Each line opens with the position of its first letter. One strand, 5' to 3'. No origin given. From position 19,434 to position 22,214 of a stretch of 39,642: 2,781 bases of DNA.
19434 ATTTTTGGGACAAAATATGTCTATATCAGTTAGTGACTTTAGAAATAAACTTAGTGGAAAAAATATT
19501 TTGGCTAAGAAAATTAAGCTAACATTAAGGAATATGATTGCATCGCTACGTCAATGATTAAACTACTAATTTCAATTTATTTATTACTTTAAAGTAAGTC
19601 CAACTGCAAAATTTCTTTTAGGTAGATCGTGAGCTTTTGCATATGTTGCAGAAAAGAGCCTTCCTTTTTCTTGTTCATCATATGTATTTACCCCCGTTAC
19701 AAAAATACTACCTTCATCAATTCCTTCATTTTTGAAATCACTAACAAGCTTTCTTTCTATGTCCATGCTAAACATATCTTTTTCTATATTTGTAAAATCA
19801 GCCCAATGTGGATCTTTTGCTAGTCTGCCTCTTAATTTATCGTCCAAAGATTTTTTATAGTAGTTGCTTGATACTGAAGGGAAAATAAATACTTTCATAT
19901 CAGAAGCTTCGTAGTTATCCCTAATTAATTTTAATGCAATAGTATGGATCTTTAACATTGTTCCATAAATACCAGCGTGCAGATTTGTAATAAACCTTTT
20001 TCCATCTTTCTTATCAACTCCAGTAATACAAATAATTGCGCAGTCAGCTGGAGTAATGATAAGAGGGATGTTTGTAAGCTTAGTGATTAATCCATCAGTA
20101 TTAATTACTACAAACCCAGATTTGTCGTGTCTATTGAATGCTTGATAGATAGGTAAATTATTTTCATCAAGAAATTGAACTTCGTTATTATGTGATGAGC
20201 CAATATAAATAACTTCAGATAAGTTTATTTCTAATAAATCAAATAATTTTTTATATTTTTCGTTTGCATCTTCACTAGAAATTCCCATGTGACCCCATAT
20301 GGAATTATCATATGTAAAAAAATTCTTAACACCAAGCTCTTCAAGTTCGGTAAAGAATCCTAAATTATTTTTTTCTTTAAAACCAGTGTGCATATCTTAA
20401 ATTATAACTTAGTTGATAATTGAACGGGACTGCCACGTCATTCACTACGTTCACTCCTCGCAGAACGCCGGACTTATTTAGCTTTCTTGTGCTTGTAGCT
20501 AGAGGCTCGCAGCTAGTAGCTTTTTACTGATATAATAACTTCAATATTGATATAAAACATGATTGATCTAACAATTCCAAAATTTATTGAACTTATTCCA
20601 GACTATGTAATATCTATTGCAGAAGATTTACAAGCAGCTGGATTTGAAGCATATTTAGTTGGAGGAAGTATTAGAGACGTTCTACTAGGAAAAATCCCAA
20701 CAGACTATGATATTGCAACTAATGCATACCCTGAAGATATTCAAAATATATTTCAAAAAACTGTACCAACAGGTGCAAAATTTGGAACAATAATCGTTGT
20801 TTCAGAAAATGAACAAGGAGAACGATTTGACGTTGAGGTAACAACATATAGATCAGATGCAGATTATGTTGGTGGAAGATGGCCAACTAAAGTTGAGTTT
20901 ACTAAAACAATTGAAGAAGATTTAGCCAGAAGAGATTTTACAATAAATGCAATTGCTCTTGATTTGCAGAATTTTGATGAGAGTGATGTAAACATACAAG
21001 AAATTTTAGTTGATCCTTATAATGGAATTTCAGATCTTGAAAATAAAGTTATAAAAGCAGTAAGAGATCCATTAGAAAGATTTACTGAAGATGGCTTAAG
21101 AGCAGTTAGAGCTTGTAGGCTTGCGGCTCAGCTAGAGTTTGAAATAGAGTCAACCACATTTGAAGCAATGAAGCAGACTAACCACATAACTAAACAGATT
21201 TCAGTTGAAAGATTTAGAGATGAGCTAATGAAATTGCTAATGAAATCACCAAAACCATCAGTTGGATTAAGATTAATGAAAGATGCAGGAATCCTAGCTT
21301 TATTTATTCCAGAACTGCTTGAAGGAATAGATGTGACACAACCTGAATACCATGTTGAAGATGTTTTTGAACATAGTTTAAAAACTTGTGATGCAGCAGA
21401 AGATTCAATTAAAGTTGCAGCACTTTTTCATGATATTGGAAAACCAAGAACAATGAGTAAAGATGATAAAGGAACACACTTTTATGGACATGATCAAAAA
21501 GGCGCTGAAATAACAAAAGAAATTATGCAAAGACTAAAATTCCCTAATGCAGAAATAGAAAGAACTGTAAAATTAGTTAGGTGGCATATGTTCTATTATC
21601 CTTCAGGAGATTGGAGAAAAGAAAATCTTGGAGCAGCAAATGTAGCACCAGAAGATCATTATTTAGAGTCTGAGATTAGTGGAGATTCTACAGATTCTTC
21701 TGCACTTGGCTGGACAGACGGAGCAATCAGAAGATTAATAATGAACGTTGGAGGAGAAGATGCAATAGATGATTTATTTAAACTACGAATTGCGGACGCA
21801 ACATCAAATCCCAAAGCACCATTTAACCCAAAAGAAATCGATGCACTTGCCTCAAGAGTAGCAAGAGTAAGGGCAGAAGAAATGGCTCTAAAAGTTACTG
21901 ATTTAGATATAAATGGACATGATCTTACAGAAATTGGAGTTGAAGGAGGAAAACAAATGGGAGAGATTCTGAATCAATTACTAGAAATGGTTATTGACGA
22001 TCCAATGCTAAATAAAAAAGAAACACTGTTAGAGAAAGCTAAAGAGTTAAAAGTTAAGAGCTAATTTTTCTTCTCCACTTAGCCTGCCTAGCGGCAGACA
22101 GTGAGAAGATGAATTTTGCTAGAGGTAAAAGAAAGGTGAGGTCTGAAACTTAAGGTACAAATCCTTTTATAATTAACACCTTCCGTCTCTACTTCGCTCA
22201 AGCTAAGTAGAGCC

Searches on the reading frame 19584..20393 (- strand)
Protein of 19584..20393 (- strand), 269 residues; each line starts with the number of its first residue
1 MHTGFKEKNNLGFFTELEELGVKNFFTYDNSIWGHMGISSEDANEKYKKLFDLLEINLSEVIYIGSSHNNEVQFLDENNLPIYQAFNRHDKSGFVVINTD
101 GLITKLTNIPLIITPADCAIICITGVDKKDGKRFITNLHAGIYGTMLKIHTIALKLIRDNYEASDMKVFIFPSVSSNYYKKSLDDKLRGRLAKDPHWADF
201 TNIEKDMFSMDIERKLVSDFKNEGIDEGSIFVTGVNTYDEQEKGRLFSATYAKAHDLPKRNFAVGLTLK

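Call 10: search_protein_families(library=pfam, proteins=[window:19584-20393:-], max_evalue=0.001)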
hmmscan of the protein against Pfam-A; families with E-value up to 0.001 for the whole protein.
window:19584-20393:- (269 aa): 1 family
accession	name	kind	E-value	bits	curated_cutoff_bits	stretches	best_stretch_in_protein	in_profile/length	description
PF02578.20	Cu-oxidase_4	-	5e-19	69.1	22.9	1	39-249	24-223/238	Multi-copper polyphenol oxidoreductase laccase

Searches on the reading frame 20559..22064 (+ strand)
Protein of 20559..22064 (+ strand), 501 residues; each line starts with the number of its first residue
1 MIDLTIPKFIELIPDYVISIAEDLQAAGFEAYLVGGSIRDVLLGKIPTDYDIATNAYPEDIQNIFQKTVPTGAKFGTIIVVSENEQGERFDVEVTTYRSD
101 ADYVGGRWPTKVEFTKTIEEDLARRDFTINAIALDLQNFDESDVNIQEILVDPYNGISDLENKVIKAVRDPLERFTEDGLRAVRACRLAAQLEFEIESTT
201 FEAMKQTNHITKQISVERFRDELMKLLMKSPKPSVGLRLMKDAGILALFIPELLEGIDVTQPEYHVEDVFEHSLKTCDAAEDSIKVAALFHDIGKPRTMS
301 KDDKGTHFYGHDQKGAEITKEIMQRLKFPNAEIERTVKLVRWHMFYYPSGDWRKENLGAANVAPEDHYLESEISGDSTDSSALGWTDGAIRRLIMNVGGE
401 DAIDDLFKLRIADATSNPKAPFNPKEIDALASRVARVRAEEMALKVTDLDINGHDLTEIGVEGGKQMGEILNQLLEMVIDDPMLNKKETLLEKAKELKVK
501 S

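Call 10: search_protein_families(library=pfam, proteins=[window:20559-22064:+], max_evalue=0.001)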
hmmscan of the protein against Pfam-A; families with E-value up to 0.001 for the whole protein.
window:20559-22064:+ (501 aa): 4 families
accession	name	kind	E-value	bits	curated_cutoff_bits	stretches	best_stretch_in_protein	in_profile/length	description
PF01743.26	PolyA_pol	-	6.8e-36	123.8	23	1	31-165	1-125/126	Poly A polymerase head domain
PF12627.12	PolyA_pol_RNAbd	-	8e-15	54.8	22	1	194-253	2-60/64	Probable RNA and SrmB- binding site of polymerase A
PF01966.28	HD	-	8.9e-11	42.5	22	1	267-348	6-90/116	HD domain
PF13735.12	tRNA_NucTran2_2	-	9.4e-10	39.1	27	1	447-494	101-149/149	tRNA nucleotidyltransferase domain 2 putative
